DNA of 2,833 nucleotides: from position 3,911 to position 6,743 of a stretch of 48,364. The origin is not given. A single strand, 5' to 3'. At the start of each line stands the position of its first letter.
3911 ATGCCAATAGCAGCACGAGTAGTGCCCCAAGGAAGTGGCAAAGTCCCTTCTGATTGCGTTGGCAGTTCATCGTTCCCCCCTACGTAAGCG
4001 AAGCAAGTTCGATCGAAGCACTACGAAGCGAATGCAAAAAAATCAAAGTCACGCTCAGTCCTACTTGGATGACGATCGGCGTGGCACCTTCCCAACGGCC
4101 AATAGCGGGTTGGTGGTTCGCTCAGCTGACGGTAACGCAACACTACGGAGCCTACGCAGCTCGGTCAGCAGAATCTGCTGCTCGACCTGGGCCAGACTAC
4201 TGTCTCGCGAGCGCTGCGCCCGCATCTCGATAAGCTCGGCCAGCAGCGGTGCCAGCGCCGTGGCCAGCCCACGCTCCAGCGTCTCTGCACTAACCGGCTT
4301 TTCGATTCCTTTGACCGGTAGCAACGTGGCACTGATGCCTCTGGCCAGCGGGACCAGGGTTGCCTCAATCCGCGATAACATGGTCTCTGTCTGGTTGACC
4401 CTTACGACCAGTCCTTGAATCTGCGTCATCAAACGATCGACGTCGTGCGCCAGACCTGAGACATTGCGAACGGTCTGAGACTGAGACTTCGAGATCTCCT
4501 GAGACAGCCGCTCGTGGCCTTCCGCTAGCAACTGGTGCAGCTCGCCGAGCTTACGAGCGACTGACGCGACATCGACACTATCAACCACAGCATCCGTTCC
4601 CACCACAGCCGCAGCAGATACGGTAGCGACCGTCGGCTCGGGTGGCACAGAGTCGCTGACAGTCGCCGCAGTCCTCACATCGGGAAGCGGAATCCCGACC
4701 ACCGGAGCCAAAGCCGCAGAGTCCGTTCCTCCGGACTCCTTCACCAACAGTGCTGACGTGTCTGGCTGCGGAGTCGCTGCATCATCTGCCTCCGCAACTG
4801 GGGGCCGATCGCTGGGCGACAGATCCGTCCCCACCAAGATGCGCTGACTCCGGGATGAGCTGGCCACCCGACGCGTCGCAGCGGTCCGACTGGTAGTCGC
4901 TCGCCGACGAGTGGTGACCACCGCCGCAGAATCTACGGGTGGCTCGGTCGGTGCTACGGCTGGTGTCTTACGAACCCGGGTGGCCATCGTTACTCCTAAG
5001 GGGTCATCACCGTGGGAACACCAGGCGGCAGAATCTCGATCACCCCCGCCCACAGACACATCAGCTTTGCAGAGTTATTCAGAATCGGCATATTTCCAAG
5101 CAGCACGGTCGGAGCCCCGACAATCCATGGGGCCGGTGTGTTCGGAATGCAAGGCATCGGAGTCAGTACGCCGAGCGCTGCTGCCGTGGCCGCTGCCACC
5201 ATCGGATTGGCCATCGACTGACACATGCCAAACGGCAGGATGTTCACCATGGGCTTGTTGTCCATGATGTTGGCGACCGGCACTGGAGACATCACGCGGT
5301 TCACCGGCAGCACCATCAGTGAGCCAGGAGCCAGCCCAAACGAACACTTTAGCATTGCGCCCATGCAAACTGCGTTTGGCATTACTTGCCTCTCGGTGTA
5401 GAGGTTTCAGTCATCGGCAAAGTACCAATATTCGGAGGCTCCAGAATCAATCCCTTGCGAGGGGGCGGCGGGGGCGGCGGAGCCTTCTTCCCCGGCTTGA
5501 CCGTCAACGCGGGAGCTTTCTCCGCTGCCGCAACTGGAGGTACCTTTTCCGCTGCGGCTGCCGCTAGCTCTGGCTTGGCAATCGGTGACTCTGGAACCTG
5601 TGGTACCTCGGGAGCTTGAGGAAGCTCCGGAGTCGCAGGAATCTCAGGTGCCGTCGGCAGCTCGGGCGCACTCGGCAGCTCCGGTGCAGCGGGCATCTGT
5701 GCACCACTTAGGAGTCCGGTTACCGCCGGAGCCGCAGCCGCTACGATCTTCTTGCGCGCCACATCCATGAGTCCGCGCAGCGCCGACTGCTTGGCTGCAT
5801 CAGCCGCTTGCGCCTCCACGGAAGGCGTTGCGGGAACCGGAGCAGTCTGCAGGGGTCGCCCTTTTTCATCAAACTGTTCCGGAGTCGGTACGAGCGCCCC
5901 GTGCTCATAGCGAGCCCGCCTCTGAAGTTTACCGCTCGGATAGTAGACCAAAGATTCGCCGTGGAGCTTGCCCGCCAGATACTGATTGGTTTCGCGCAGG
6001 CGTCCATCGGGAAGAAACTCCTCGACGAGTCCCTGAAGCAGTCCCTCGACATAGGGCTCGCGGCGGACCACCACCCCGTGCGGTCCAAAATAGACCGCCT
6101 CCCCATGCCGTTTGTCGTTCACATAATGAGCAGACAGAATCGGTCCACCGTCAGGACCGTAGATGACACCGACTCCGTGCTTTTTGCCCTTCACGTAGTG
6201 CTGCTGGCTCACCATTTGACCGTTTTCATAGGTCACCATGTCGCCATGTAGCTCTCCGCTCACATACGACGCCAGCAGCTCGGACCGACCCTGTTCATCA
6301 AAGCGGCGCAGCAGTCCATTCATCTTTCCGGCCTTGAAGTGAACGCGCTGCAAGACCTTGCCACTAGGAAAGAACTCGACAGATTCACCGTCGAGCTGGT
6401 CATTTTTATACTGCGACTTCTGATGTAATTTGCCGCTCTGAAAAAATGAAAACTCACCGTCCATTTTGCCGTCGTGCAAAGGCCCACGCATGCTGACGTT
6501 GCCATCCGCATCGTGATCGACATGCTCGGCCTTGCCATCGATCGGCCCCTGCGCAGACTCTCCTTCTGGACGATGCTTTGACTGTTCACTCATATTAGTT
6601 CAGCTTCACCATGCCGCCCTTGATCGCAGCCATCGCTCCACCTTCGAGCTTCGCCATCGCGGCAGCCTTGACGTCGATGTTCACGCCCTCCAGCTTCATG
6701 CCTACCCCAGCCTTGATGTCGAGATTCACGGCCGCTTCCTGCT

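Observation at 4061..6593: vgrG cargo module has no recognisable toxin: a MORN-repeat/Pro-rich protein, a PAAR-like DUF4280 protein, and a disordered plus coiled-coil protein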

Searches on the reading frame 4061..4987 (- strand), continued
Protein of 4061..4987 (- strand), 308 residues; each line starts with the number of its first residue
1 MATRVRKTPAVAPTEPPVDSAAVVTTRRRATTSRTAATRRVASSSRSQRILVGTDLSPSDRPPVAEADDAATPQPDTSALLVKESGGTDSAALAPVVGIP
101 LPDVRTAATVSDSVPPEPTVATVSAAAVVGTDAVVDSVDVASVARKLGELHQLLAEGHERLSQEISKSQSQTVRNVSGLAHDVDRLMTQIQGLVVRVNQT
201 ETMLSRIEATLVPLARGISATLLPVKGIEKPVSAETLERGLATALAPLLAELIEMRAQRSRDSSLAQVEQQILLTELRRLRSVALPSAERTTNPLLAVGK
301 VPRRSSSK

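Call 68: find_encoding_contigs(protein=P0051, flank=10000, max_places=3)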
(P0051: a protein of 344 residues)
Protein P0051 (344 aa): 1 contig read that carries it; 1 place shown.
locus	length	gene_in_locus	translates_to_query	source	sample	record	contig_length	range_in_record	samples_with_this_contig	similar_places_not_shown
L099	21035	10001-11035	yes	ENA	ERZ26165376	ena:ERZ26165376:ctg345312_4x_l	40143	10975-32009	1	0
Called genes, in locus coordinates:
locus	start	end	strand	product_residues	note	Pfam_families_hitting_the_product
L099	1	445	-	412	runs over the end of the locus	PF25917:BSH_RND, PF25944:Beta-barrel_RND (weak), PF25954:Beta-barrel_RND_2, PF25989:YknX_C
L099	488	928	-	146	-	PF02321:OEP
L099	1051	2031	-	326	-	PF02321:OEP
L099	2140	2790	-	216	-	PF00440:TetR_N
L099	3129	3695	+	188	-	PF12779:WXXGXW (faint)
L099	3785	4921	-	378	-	PF00589:Phage_integrase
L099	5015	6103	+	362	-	PF06996:T6SS_TssG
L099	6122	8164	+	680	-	PF05954:Phage_GPD, PF04717:Phage_base_V, PF22178:Gp5_trimer_C, PF06715:Gp5_C (faint)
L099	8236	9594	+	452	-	-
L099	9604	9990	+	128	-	PF14107:DUF4280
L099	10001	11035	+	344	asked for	-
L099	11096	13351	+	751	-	PF11617:Cu-binding_MopE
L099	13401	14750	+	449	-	-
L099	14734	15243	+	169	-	-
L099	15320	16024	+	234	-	-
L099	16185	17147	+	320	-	-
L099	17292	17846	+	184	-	-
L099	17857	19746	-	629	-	-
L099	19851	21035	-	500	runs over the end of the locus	PF14238:DUF4340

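Call 69: search_protein_families(library=pfam, proteins=[L001:12315-13136:+, L099:8236-9594:+, L099:11096-13351:+, L099:13401-14750:+], max_evalue=0.001)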
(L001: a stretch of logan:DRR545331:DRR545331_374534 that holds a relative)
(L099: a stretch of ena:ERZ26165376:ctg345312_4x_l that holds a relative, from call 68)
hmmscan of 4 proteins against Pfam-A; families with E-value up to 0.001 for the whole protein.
L001:12315-13136:+ (273 aa): 1 family
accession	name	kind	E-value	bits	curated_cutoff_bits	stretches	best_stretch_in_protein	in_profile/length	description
PF08238.18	Sel1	-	1.2e-23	83.1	30.7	3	183-217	2-36/36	Sel1 repeat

L099:8236-9594:+ (452 aa): 1 family
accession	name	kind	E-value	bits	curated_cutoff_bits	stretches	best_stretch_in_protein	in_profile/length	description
PF07661.19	MORN_2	-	9e-17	59.6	29.6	0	215-234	2-21/22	MORN repeat variant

L099:11096-13351:+ (751 aa): 1 family
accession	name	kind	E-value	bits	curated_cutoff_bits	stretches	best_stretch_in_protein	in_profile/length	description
PF11617.13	Cu-binding_MopE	-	5.4e-16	59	27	2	536-565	1-30/30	Putative metal-binding motif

L099:13401-14750:+ (449 aa): 0 families

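Call 89: find_related_loci(query=A6, collection=metagenome_contigs, flank=8000)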
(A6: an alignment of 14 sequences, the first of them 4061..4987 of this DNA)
Query A6 (308 aa) in metagenome_contigs; peptide patterns used: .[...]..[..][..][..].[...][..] (x = any residue, [..] = any of these).
69 stretches matched a pattern; 9 encode a relative of the query (tblastn E <= 1e-3); 9 distinct loci.
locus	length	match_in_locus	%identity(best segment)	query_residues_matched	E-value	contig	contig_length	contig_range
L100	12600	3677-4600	100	1-308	0e+0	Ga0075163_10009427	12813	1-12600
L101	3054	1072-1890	80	1-308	6e-127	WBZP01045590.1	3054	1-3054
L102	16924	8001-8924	85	1-308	7e-138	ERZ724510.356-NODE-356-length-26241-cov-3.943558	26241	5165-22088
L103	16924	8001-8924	85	1-308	4e-131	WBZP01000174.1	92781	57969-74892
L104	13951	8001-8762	56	1-308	4e-81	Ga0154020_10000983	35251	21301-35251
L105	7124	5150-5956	56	1-308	2e-75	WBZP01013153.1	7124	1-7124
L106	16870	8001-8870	59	1-308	1e-74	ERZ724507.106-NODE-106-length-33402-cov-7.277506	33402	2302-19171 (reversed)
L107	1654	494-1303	57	1-308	4e-72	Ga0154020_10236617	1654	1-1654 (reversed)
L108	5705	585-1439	29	3-281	4e-13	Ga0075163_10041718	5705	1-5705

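Call 110: search_protein_families(library=phrogs, proteins=[window:4061-4987:-], max_evalue=0.01)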
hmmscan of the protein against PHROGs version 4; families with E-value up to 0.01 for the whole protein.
window:4061-4987:- (308 aa): 0 families

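Call 111: search_protein_families(library=padloc, proteins=[window:4061-4987:-], max_evalue=0.01)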
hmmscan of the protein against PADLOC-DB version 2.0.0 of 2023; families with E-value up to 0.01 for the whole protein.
window:4061-4987:- (308 aa): 0 families
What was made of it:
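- Tried and rejected: PHROGs and PADLOC gave nothing (calls 110, 111).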

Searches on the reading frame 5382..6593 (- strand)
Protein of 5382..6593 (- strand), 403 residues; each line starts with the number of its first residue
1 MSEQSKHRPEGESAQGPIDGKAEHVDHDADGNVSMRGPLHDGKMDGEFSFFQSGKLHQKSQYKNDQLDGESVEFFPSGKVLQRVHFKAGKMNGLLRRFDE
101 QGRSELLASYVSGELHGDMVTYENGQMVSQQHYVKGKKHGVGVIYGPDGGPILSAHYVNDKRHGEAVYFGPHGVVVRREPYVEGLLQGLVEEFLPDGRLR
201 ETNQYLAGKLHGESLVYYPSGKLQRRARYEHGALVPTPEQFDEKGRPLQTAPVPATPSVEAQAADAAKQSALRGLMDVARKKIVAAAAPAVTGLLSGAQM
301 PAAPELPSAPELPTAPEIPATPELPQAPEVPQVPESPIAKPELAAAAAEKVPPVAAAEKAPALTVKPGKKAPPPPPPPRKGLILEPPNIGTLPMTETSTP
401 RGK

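Call 8: search_protein_families(library=pfam, proteins=[window:5382-6593:-], max_evalue=0.1)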
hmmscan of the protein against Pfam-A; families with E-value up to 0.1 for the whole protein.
window:5382-6593:- (403 aa): 2 families
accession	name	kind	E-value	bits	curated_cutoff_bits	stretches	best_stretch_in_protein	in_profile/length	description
PF07661.19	MORN_2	-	4.2e-21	73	29.6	2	210-230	1-21/22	MORN repeat variant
PF02493.26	MORN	-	0.00057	20.1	22.5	1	133-150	5-22/23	MORN repeat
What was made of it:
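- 5871..6530 (-): MORN_2 beta-hairpin repeat domain (aa 22-241) of the 403-aa protein (whole gene 5382-6593); TseF/TeoL-family core. Pfam MORN_2 4.2e-21 (call 8).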

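Call 9: search_protein_families(library=ncbifam, proteins=[window:5382-6593:-], max_evalue=0.1)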
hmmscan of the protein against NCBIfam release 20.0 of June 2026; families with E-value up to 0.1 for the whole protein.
window:5382-6593:- (403 aa): 2 families
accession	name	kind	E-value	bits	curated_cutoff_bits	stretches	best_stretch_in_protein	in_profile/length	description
NF033566.1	adhes_LIC20035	equivalog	3.3e-08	32.8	250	2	37-151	109-229/434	LIC20035 family adhesin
NF038253.1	GBS_IgA_bnd_BAC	equivalog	0.00018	19.5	1700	1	300-364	832-890/1127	IgA Fc-binding protein BAC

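Call 16: find_homologous_proteins(query=window:5382-6593:-)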
Query window:5382-6593:- (403 aa): 6 proteins with E <= 0.001 among 8000 candidates.
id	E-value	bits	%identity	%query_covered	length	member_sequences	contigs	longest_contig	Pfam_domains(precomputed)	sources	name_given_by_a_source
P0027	4.4e-115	403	77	58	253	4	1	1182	PF02493.27,PF07661.20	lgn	-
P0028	4.7e-73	265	75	39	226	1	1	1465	-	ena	-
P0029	3.0e-21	94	31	43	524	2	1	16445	PF07661.20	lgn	-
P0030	1.4e-8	52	31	28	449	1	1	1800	PF07661.20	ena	-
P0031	1.5e-8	52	29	47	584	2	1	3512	PF07661.20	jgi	jgi:antitoxin component YwqK of YwqJK toxin-antitoxin module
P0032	1.6e-4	39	26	31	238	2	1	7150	PF07661.20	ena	-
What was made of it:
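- Tried and rejected: Full-length MORN homologue search (call 16).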

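Call 27: search_solved_structures(query=window:5382-6593:-, max_evalue=1)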
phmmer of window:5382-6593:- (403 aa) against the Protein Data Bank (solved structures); distinct sequences matched with E-value up to 1: 12.
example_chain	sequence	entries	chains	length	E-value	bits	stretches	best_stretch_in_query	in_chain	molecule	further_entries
1h3i_A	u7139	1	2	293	2e-06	30.4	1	150-222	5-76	HISTONE H3 LYSINE 4 SPECIFIC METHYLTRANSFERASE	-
1mt6_A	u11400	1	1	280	8.8e-06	28.2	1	153-222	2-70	SET9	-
1n6c_A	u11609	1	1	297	0.00079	21.8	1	105-167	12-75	SET domain-containing protein 7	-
1muf_A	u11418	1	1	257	0.0011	21.3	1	107-171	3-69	SET9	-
7dmp_A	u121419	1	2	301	0.0014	21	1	108-170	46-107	Radial spoke head 1 homolog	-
8j07_A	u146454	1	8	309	0.0014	21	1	107-170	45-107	Radial spoke head 1 homolog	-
8wzb_F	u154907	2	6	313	0.0018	20.7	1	108-170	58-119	Radial spoke head 1 homolog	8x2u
7jr9_E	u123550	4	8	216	0.002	20.4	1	136-220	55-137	Radial spoke protein 10 | Flagellar radial spoke protein 10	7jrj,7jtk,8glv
6t4d_A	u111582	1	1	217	0.05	15.9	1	119-190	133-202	Morn1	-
6t6q_AAA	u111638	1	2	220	0.067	15.5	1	8-172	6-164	Membrane occupation and recognition nexus protein MORN1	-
6t69_A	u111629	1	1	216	0.085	15.1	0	132-219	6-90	Membrane occupation and recognition nexus protein MORN1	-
6jle_A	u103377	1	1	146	0.83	11.9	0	120-221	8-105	MORN repeat-containing protein 4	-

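Call 70: predict_structure(alignment_id=A4)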
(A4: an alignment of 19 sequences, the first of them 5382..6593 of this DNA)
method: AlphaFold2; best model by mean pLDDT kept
length: 403 residues; sequences in the alignment: 19
mean_pLDDT: 77.2   pTM: 0.59
mean pLDDT of the five models: 77.2, 76.8, 76.4, 74.2, 73.2
residues with pLDDT >= 90: 203; 70-90: 49; 50-70: 68; < 50: 83
segments of 3 or more residues with pLDDT < 50: 13-17, 290-296, 334-336, 338-340, 342-351, 354-360, 362-370, 378-399, 401-403
pLDDT, mean of each block of 10 residues (from residue 1): 49 50 83 86 91 94 95 97 98 98 98 98 97 98 98 98 98 97 98 97 98 98 97 91 91 63 82 87 66 47 51 52 53 48 42 45 45 50 36 39 43
secondary structure, 60 per line:
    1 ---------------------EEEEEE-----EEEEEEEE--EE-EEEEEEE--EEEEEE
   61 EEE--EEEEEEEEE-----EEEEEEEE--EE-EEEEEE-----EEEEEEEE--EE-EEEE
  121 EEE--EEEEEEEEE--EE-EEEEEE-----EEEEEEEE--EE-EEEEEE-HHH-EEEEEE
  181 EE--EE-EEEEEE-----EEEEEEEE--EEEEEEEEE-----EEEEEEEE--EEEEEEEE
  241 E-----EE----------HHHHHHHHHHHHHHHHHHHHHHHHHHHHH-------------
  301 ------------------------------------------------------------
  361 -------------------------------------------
elements in order: E22-27 E33-40 E46-52 E55-63 E66-74 E80-87 E93-98 E104-111 E117-123 E126-134 E140-145 E151-158 E164-169 E175-182 E188-193 E199-206 E209-217 E223-230 E233-241 H259-287
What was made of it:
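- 5871..6530 (-): AF2 pLDDT >90 (call 70).
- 5733..5819 (-): Helix aa 259-287 (…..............…); counterpart of the short amphipathic helix that ends TseF, TeoL and the other short homologues. AF2 helix, block pLDDT mostly 82-87 (call 70).
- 5493..5732 (-): Disordered spacer aa 288-367, including six hexapeptide repeats xAPE(L/I/V/S)P (aa 302-337). AF2 pLDDT is about 50 or below (call 70).
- On vgrG-linked MORN effectors (TseF/TeoL family): AF2 model with pLDDT >90 over aa 22-241 (call 70).
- Checked: MORN protein (call 70): beta-hairpin MORN domain at aa 22-241 (pLDDT >90), a helix at aa 259-287, and a disordered Pro-rich tail at aa 288-403.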

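Call 76: fold_search(model_id=the predicted structure, library=pdb)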
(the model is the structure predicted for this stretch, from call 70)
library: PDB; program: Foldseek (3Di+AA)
matches with E <= 10: 685; with E <= 0.001: 78
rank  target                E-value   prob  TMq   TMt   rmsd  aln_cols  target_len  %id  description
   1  6t6q_BBB              3.7e-09  1.00  0.37  0.64   5.0       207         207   17  Crystal structure of Toxoplasma gondii Morn1 (extended conformation). (released 2020-11-18)
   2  6t69                  5.0e-09  1.00  0.37  0.64   5.6       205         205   17  Crystal structure of Toxoplasma gondii Morn1(V shape) (released 2020-11-18)
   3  6t4d                  5.5e-09  1.00  0.34  0.59   5.8       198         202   17  Crystal structure of Plasmodium falciparum Morn1 (released 2020-11-18)
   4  6t6q_AAA              7.3e-09  1.00  0.37  0.63   5.0       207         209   17  Crystal structure of Toxoplasma gondii Morn1 (extended conformation). (released 2020-11-18)
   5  6t68_A                1.6e-08  1.00  0.36  0.65   4.8       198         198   22  Crystal structure of Trypanosoma brucei Morn1 (released 2020-11-18)
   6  6t68_B                3.7e-08  1.00  0.35  0.64   4.8       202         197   22  Crystal structure of Trypanosoma brucei Morn1 (released 2020-11-18)
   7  6t4r_CCC              4.9e-08  1.00  0.38  0.65   5.5       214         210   19  Crystal structure of Trypanosoma brucei Morn1 (released 2020-11-18)
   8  6t4r_AAA              6.9e-08  1.00  0.38  0.63   5.6       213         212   20  Crystal structure of Trypanosoma brucei Morn1 (released 2020-11-18)
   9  7rw4                  1.2e-06  1.00  0.38  0.46   6.6       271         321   16  Crystal structure of junctophilin-1 (released 2022-02-23)
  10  9uo9                  2.2e-06  1.00  0.35  0.50   5.3       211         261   18  Structure of mouse Junctophilin-2 (released 2026-01-21)
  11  8j07_A                2.5e-06  1.00  0.30  0.51  10.4       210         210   18  96nm repeat of human respiratory doublet microtubule and associated axonemal complexes (released 2023-07-26)
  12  8j07_c1               3.7e-06  1.00  0.29  0.46   9.9       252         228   16  96nm repeat of human respiratory doublet microtubule and associated axonemal complexes (released 2023-07-26)
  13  7q97_A                3.7e-06  1.00  0.13  0.06  24.1       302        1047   12  Structure of the bacterial type VI secretion system effector RhsA. (released 2021-12-22)
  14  9e5c_4y               5.8e-06  1.00  0.31  0.21  10.7       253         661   14  Cryo-EM structure of 96 nm repeat of microtubule doublet from T. brucei flagellum (released 2025-03-12)
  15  8qja_B                6.4e-06  1.00  0.14  0.07  25.4       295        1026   13  T6SS-linked Rhs repeat protein - Advenella mimigardefordensis VgrG-Rhs core (released 2024-09-25)
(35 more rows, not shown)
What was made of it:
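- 5871..6530 (-): Foldseek top hits are MORN1 and junctophilin (call 76).
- On vgrG-linked MORN effectors (TseF/TeoL family): Foldseek hits to MORN1 and junctophilin, E 4e-9 to 1e-6 (call 76).
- The fold matches eukaryotic membrane-tethering MORN proteins such as MORN1 and junctophilin (call 76).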

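Call 110: search_protein_families(library=phrogs, proteins=[window:5382-6593:-], max_evalue=0.01)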
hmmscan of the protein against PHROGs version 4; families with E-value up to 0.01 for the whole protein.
window:5382-6593:- (403 aa): 2 families
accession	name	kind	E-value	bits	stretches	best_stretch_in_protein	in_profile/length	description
phrog_7324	-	unknown function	2e-05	25.1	1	34-163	90-218/333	-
phrog_31248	-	unknown function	0.003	18.4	1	302-367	74-139/200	-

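Call 111: search_protein_families(library=padloc, proteins=[window:5382-6593:-], max_evalue=0.01)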
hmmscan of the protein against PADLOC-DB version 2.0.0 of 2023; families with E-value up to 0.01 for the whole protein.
window:5382-6593:- (403 aa): 0 families

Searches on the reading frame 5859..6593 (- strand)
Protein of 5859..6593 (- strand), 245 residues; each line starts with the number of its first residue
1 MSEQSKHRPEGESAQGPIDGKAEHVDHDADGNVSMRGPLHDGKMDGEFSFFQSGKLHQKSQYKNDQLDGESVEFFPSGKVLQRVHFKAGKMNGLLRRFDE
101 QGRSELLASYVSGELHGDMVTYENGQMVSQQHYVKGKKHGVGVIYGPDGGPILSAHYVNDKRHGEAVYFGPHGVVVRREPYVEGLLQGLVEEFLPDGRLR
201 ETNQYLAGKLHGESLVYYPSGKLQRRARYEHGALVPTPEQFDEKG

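Call 39: find_homologous_proteins(query=window:5859-6593:-, max_evalue=0.00001)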
Query window:5859-6593:- (245 aa): 18 proteins with E <= 0.00001 among 715 candidates.
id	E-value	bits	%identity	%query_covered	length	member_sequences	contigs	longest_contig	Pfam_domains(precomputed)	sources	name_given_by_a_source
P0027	5.8e-116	404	77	95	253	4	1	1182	PF02493.27,PF07661.20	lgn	-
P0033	1.1e-114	400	92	79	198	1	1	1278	PF07661.20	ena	-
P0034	1.2e-16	79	34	65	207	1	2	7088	PF07661.20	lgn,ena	-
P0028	2.2e-15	75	80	20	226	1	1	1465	-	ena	-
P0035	4.3e-15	74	25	79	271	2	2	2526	PF07661.20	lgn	-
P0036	1.8e-14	72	29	68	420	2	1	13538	PF07661.20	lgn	-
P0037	1.0e-12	66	24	83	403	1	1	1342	PF07661.20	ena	-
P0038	1.1e-11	63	28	76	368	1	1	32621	PF07661.20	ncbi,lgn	-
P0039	2.6e-10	58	30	64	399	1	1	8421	PF07661.20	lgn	-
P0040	9.0e-9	53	28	46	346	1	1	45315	PF07661.20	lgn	-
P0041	2.3e-8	52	26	70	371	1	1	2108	PF07661.20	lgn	-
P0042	2.5e-8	52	27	47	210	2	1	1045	PF07661.20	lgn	-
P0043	1.3e-7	49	26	50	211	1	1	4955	PF07661.20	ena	-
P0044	6.7e-7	47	33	41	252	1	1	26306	PF07661.20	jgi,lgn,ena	-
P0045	2.5e-6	45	30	64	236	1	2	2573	PF07661.20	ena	-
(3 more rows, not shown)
